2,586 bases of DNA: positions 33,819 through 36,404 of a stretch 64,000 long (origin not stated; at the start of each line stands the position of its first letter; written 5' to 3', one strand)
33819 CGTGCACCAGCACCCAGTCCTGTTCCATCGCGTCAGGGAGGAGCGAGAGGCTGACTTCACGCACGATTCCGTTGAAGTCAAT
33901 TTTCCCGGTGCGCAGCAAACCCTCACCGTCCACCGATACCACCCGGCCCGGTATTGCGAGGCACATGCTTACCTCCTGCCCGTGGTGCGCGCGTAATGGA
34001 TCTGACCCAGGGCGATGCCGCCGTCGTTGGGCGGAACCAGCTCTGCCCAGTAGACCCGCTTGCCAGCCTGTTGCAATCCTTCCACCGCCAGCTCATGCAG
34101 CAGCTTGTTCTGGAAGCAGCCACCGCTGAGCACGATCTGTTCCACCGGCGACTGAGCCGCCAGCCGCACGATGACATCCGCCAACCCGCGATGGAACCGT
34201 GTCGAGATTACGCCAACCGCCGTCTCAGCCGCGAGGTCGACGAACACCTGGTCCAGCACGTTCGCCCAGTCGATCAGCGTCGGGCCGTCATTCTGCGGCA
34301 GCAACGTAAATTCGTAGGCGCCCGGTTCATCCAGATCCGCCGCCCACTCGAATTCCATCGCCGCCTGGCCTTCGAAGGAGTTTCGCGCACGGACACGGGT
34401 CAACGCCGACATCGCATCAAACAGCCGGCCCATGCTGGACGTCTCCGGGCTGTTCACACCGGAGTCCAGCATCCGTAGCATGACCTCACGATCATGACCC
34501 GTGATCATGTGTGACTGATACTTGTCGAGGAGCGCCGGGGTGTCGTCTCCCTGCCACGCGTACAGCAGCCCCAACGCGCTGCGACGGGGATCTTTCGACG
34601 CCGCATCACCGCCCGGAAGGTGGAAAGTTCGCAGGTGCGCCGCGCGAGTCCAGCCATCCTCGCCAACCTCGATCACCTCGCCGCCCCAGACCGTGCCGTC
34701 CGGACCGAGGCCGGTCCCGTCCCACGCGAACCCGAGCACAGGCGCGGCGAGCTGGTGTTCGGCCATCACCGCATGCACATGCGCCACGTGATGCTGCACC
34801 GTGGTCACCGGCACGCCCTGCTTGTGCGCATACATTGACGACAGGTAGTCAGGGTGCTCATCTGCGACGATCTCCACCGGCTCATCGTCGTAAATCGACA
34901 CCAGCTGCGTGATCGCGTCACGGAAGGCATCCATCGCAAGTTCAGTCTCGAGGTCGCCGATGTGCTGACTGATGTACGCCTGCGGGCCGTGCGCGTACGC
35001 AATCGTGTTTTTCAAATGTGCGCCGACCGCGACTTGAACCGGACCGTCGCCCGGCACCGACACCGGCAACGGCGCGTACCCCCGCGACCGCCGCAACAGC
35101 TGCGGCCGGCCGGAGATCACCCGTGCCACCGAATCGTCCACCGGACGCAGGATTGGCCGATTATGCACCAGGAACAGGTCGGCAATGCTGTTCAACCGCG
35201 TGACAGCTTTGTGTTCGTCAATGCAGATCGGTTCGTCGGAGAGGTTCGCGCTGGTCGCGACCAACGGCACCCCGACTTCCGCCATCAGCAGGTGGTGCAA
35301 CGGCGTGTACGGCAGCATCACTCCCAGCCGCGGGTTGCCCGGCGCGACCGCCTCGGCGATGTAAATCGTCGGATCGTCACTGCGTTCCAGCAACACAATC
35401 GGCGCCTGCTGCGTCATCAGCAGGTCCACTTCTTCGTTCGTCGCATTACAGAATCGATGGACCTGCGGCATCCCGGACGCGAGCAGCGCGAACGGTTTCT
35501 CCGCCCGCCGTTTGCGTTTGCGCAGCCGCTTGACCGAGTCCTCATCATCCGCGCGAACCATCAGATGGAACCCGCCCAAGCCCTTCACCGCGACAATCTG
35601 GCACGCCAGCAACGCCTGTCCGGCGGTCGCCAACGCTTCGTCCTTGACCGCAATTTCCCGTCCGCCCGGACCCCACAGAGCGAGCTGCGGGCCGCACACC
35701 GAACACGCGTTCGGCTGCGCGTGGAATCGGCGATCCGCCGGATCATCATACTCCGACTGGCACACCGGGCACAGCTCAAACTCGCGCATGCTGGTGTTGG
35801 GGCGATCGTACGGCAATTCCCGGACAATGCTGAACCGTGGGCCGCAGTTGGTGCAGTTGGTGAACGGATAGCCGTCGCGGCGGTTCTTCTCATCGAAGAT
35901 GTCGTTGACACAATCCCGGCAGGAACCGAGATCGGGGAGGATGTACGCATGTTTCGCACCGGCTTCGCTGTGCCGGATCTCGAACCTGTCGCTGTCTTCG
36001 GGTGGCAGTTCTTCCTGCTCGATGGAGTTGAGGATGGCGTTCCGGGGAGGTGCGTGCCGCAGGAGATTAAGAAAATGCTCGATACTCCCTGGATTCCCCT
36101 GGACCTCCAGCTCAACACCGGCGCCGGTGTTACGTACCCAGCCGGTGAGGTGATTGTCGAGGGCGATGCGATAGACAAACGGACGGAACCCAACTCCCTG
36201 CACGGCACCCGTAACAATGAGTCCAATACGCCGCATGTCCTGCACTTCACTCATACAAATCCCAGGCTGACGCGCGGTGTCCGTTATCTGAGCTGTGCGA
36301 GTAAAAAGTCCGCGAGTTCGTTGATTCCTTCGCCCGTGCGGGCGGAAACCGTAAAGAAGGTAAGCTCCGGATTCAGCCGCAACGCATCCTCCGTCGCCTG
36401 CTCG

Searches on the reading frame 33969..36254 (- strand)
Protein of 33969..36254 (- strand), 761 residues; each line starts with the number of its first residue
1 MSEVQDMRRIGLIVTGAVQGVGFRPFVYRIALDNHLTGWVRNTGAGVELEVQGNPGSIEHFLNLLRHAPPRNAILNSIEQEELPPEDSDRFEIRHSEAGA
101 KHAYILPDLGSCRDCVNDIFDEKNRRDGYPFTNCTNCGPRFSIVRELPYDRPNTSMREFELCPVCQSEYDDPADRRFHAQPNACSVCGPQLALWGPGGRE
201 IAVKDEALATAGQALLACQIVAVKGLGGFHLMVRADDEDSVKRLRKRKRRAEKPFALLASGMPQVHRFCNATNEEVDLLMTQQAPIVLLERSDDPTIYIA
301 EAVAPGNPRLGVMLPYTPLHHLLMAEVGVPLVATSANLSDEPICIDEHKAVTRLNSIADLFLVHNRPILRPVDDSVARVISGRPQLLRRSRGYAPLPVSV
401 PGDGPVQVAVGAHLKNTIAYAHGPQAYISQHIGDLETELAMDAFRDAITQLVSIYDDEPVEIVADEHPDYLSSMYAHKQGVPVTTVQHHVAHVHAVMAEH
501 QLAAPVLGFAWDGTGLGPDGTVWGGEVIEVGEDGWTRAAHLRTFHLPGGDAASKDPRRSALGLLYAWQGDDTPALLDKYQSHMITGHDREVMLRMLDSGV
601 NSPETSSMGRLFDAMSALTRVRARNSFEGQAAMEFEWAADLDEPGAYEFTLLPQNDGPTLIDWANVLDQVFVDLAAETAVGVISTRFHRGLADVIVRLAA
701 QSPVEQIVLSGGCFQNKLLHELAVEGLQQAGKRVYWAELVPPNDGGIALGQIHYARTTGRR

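Call 14: search_protein_families(library=pfam, proteins=[window:33969-36254:-], max_evalue=0.001)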
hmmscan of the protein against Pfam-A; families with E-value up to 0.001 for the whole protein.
window:33969-36254:- (761 aa): 5 families
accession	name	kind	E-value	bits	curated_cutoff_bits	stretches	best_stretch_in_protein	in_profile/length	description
PF22521.2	HypF_C_2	-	1.9e-73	247.6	27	1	508-751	1-241/241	Carbamoyltransferase, Kae1-like Domain, second subdomain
PF01300.24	Sua5_yciO_yrdC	-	1e-42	146.1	25.1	1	217-390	5-178/178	Telomere recombination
PF07503.17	zf-HYPF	-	3.3e-29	100.8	23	2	161-193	1-33/34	HypF finger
PF17788.7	HypF_C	-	3.3e-28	98.7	23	1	407-499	6-99/99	HypF Kae1-like domain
PF00708.24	Acylphosphatase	-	2.1e-22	79.6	22.5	1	12-93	3-85/85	Acylphosphatase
